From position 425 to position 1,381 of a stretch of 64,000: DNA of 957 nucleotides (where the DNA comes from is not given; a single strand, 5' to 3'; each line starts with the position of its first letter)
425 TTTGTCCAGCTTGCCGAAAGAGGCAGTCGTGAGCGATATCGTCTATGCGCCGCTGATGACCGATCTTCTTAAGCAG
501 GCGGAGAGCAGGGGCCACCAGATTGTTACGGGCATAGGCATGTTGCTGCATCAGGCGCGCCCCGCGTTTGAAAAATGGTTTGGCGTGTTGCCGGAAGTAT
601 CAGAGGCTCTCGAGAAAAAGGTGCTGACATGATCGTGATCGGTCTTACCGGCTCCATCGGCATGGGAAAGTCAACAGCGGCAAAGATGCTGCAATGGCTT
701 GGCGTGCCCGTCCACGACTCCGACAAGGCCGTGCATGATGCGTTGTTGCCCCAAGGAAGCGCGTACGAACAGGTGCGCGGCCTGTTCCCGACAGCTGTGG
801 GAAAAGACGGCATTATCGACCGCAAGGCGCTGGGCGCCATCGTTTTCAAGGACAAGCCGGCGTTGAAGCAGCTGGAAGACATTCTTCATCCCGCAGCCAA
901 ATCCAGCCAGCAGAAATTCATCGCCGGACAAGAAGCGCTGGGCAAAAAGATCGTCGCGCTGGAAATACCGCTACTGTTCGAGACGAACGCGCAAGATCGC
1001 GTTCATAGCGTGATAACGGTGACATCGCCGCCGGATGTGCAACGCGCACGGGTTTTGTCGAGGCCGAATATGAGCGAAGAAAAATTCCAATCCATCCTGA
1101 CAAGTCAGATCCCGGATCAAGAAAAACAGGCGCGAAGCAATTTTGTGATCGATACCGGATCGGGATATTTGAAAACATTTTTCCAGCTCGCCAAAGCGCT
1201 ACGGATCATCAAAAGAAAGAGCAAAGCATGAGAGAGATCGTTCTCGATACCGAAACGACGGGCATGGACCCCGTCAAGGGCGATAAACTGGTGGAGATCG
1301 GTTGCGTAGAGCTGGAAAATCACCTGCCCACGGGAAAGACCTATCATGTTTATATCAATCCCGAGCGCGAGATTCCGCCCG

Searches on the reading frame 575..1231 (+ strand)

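Call 10: search_protein_families(library=pfam, proteins=[window:575-1231:+], max_evalue=0.01)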
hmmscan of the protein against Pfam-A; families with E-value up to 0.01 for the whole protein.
window:575-1231:+ (218 aa): 2 families
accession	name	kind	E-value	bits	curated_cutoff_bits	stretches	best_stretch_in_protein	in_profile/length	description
PF01121.26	CoaE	-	1.7e-42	145.5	27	1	20-194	1-174/180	Dephospho-CoA kinase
PF13238.12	AAA_18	-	0.0052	17.7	29.4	0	22-169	1-117/128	AAA domain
